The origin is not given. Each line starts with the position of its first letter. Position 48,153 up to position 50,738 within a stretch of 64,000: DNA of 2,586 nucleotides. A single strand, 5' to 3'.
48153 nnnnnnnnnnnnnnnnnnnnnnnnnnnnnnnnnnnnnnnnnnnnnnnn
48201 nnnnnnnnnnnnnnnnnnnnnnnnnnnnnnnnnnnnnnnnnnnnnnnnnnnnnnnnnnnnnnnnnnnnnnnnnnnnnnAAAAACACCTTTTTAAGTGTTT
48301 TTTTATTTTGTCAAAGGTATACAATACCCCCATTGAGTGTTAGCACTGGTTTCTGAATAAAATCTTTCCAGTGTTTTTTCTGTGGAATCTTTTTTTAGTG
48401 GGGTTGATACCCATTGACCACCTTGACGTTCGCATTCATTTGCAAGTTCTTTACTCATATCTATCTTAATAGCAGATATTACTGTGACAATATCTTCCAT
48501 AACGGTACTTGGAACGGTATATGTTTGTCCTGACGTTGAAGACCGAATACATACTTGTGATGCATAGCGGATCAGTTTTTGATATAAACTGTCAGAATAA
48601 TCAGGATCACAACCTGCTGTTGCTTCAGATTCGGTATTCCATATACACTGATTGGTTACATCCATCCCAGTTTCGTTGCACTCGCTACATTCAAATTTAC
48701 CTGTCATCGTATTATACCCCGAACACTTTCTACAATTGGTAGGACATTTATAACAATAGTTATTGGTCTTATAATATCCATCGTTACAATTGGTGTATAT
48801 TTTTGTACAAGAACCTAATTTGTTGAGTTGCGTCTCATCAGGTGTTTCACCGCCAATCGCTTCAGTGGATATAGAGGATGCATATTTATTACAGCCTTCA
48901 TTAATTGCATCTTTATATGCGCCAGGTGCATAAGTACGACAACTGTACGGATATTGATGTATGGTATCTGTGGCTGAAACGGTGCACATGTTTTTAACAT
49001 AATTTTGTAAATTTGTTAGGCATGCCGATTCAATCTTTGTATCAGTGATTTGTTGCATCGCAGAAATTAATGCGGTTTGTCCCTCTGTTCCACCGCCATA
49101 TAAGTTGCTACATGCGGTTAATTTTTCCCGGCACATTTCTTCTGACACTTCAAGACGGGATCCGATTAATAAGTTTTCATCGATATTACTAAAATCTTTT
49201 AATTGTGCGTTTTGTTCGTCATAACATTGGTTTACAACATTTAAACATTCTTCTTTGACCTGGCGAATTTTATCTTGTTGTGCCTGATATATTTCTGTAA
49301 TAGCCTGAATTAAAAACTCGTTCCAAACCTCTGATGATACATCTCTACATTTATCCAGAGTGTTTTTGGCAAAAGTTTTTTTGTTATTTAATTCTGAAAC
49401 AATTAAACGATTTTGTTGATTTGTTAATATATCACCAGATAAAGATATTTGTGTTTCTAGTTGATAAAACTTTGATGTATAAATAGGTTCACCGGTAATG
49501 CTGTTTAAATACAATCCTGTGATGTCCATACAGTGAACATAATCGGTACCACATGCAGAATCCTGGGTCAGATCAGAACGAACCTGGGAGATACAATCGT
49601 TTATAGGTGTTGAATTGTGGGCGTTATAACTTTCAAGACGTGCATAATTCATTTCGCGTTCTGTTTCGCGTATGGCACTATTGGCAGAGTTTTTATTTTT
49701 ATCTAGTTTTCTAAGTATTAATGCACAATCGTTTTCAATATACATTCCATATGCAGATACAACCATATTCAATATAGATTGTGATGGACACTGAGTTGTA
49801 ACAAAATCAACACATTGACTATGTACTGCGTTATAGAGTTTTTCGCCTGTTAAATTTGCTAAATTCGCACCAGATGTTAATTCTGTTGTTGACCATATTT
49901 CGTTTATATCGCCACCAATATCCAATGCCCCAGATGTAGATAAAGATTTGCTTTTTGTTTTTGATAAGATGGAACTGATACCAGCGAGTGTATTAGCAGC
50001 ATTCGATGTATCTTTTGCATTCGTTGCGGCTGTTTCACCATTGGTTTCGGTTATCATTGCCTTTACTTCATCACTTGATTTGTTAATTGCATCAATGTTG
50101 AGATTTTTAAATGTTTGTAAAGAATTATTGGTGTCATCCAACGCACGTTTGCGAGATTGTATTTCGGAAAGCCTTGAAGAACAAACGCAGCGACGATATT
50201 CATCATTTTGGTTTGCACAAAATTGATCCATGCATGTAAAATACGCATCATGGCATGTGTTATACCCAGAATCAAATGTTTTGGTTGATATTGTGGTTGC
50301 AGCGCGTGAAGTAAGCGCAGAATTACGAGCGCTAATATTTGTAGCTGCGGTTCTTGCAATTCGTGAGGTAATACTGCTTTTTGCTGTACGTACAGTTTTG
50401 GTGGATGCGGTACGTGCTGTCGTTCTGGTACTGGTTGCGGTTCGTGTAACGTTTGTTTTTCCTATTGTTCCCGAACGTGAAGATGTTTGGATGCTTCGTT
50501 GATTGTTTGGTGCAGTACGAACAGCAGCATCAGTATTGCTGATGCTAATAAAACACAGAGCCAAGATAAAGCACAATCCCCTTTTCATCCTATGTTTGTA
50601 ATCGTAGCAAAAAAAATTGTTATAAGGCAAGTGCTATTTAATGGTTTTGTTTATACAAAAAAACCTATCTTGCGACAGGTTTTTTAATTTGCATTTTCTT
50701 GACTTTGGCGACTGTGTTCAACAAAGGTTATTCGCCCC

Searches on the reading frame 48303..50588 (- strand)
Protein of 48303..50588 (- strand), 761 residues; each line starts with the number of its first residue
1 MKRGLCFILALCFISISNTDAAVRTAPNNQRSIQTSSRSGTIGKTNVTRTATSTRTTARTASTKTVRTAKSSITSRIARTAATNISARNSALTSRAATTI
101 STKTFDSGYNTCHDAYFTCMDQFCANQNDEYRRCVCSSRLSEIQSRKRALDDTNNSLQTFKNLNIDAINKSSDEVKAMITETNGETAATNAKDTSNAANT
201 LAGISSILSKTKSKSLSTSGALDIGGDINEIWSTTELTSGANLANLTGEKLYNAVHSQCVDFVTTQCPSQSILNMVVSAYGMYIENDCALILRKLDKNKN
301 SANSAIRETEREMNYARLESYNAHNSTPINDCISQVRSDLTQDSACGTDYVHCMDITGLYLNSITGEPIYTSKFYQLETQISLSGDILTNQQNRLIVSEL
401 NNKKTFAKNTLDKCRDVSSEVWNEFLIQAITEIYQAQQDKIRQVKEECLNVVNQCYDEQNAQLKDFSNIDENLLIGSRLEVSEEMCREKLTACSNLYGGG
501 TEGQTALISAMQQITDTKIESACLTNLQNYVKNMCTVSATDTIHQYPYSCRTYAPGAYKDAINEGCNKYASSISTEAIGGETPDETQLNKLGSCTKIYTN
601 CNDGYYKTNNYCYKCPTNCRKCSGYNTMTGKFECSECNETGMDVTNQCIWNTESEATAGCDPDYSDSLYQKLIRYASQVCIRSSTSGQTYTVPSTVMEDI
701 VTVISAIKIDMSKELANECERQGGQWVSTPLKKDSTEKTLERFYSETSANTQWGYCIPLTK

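Call 6: search_protein_families(library=pfam, proteins=[window:48303-50588:-], max_evalue=1)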
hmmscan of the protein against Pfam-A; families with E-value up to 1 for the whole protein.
window:48303-50588:- (761 aa): 0 families

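Call 7: search_protein_families(library=ncbifam, proteins=[window:48303-50588:-], max_evalue=1)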
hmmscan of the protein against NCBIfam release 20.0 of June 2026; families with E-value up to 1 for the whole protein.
window:48303-50588:- (761 aa): 0 families

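Call 16: find_homologous_proteins(query=window:48303-50588:-, max_evalue=0.001)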
Query window:48303-50588:- (761 aa): 904 proteins with E <= 0.001 among 8000 candidates; the best 120 are listed.
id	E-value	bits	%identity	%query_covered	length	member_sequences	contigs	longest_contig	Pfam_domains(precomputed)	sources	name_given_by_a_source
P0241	0.0e+0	1690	100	100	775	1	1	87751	-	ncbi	-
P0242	0.0e+0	1151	71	100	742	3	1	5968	-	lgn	-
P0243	9.0e-285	965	58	99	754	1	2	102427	-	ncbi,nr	ncbi:MAG: hypothetical protein MJ170_01330 [Alphaproteobacteria bacterium]|nr:hypothetical protein [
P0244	1.9e-283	960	60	100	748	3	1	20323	-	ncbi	-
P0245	1.1e-262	892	56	100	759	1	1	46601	-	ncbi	ncbi:MAG: hypothetical protein ACLRFJ_02660 [Alphaproteobacteria bacterium]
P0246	8.4e-259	879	54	99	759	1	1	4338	-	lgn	-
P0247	8.3e-253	859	54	100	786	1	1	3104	-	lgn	-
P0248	3.2e-250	851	54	99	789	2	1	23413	-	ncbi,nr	ncbi:MAG: hypothetical protein KBS86_01095 [Proteobacteria bacterium]|nr:hypothetical protein [Candi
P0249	1.9e-239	815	51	99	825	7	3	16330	-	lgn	-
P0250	9.1e-239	813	51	99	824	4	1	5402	-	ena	-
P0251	1.6e-236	805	54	94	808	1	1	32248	-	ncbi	-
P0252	4.0e-236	804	50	100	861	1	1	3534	-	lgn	-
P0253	9.8e-236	803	50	100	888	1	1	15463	-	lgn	-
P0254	1.4e-235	802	50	100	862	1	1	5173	-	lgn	-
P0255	1.6e-235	802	51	100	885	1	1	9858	-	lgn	-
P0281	4.9e-230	784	50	100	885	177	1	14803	-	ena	-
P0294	1.4e-228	779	53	87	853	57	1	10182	-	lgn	-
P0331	2.3e-225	768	51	98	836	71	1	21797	-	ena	-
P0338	5.3e-225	767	48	99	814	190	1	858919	-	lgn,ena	-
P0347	2.0e-224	765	48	99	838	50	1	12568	-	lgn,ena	-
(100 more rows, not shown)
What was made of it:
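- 48303..50588 (-): P3: 761-aa paralog with signal peptide, polycationic disordered tail, helical Cys-stapled core, hypervariable Cys block and a small alpha/beta C-terminal domain. 904 homologs (call 16).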

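Call 55: predict_structure(alignment_id=A2)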
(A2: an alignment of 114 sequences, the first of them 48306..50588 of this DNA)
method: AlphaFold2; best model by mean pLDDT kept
length: 761 residues; sequences in the alignment: 114
mean_pLDDT: 77.4   pTM: 0.54
mean pLDDT of the five models: 77.4, 75.8, 74.2, 71.7, 71.0
residues with pLDDT >= 90: 320; 70-90: 228; 50-70: 75; < 50: 138
segments of 3 or more residues with pLDDT < 50: 17-102, 213-229, 232-238, 578-593, 640-651
pLDDT, mean of each block of 10 residues (from residue 1): 68 54 39 34 34 34 35 33 35 41 74 96 87 92 94 90 81 73 60 58 58 46 42 49 84 94 96 96 94 94 89 82 76 94 94 88 85 81 94 95 96 94 95 93 89 90 84 81 88 82 86 88 94 92 89 95 92 65 42 62 82 77 72 63 46 66 93 94 85 94 96 96 96 94 95 95 50
secondary structure, 60 per line:
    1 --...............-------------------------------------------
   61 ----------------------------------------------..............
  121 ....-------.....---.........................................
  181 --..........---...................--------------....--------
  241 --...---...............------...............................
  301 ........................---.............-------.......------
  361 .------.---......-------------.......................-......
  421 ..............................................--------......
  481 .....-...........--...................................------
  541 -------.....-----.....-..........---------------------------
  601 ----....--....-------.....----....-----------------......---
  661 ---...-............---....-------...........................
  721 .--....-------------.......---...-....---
elements in order (helices of 4 or more, strands of 3 or more residues): H3-17 H107-124 H132-136 H140-180 H183-192 H196-214 H229-232 H249-263 H270-324 H328-340 H348-354 H372-377 H391-413 H415-466 H475-485 H487-497 H500-534 H548-552 H558-562 H564-573 E605-608 E611-614 E622-626 E631-634 H652-657 H668-679 H683-686 H694-721 E724-727 H741-747 E755-758
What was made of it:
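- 48303..50588 (-): AF2 pLDDT 77.4, pTM 0.54 (call 55).
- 50274..50525 (-): P3 residues 22-105: disordered T/A/S/R-rich tail, net charge +15, pI 12. pLDDT below 50 (call 55).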

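Call 57: fold_search(model_id=the predicted structure, library=pdb)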
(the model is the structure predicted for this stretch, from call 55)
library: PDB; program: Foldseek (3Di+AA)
matches with E <= 10: 11; with E <= 0.001: 0
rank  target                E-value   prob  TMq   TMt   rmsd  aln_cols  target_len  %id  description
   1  9ijj_G                6.8e-01  0.12  0.09  0.13  47.1       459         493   11  In situ structure of the central apparatus in mouse sperm axoneme. (released 2025-06-04)
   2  9vei_A                2.0e+00  0.03  0.06  0.10  28.8       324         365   13  structure of human KCNQ1-KCNE1-CaM complex with PIP2 (released 2025-08-20)
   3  1cii                  2.3e+00  0.04  0.08  0.10  41.1       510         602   12  COLICIN IA (released 1998-01-14)
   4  7n6g_1T               2.4e+00  0.04  0.10  0.09  60.8       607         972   10  C1 of central pair (released 2022-05-18)
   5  9e5c_5j               3.0e+00  0.02  0.09  0.07  41.0       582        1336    8  Cryo-EM structure of 96 nm repeat of microtubule doublet from T. brucei flagellum (released 2025-03-12)
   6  6sl7                  5.0e+00  0.03  0.08  0.09  43.2       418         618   10  The Delta Calcium mutant of ALPHA-ACTININ FROM ENTAMOEBA HISTOLYTICA (released 2020-08-26)
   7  8glv_Mm               5.5e+00  0.06  0.11  0.03  25.2       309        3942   13  96-nm repeat unit of doublet microtubules from Chlamydomonas reinhardtii flagella (released 2023-05-31)
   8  5ooq_A                5.7e+00  0.02  0.07  0.06  24.3       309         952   11  Structure of the Mtr4 Nop53 Complex (released 2017-09-20)
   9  7sqc_W0               6.0e+00  0.02  0.07  0.06  62.9       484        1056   10  Ciliary C1 central pair apparatus isolated from Chlamydomonas reinhardtii (released 2022-04-13)
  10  4cba                  7.5e+00  0.01  0.07  0.10  29.9       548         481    9  Structural of delta 1-76 CTNNBL1 in space group I222 (released 2013-12-04)
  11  5zlf_A                8.6e+00  0.01  0.06  0.11  22.4       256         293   14  CRYSTAL STRUCTURE OF OCTAPRENYL PYROPHOSPHATE SYNTHASE FROM ESCHERICHIA COLI WITH ligand BPH-629 (released 2019-03-27)

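Call 71: search_protein_families(library=phrogs, proteins=[window:48303-50588:-], max_evalue=0.01)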
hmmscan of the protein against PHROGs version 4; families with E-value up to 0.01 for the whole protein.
window:48303-50588:- (761 aa): 0 families

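Call 72: search_protein_families(library=padloc, proteins=[window:48303-50588:-], max_evalue=0.01)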
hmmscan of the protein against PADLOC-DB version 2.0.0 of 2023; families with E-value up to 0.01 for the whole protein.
window:48303-50588:- (761 aa): 0 families

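Call 79: list_cluster_members(proteins=[P0338, P0281, P0331, P0294, P0347, P0025, P0105, P0088, P0171, P0170])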
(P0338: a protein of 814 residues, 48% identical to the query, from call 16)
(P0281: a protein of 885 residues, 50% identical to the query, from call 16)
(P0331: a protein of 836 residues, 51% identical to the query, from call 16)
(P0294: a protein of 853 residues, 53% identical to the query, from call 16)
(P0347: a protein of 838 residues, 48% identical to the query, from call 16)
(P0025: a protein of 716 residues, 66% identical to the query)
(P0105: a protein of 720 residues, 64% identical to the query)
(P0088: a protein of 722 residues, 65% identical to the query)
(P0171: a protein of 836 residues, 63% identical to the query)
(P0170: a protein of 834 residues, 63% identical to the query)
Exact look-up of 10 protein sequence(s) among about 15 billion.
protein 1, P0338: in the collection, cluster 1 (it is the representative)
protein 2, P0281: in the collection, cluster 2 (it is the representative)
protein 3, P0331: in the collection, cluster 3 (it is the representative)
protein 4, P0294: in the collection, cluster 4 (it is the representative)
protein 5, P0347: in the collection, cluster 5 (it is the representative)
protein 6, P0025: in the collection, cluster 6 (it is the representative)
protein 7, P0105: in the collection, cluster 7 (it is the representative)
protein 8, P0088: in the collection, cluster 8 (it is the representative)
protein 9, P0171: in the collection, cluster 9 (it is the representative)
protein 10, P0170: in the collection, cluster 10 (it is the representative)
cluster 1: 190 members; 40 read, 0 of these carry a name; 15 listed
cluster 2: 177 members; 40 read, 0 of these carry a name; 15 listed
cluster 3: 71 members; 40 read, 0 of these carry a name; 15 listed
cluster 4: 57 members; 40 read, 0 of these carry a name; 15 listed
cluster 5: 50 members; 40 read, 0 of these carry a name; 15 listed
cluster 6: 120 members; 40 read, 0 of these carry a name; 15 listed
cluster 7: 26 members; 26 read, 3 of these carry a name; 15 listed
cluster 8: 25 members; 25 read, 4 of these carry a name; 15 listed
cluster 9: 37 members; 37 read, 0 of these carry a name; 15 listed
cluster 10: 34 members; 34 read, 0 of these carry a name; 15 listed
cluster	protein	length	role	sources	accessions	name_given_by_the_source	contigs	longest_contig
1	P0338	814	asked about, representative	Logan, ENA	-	-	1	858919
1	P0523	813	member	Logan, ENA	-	-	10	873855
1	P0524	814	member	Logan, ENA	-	-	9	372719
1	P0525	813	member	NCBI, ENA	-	-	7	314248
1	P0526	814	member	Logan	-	-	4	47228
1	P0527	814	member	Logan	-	-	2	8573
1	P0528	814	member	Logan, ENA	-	-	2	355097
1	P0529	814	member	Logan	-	-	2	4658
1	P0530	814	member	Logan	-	-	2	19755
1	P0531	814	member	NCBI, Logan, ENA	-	-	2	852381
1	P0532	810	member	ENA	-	-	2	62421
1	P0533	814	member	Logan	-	-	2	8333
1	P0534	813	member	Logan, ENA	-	-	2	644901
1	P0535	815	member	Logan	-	-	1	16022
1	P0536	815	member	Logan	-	-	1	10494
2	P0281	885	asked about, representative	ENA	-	-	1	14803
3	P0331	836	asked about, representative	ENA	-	-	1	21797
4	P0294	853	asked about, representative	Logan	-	-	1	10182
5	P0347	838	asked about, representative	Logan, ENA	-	-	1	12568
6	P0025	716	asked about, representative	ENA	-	-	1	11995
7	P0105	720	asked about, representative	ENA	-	-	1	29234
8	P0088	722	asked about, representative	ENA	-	-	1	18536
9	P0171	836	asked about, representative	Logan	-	-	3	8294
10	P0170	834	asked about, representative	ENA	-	-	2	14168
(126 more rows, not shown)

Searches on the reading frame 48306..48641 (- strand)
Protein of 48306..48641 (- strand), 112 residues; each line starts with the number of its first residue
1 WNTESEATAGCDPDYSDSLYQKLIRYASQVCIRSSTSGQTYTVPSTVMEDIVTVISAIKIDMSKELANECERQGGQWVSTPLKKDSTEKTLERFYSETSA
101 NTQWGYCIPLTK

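Call 62: search_protein_families(library=pfam, proteins=[window:48306-48641:-], max_evalue=10)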
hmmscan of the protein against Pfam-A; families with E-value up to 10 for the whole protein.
seq(112 aa): 2 families
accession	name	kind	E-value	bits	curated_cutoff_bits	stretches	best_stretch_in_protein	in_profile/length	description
PF09570.16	RE_SinI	-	0.033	13.9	22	1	27-107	54-131/218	SinI restriction endonuclease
PF03102.20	NeuB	-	0.16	11.8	22.1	1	29-88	21-83/241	NeuB family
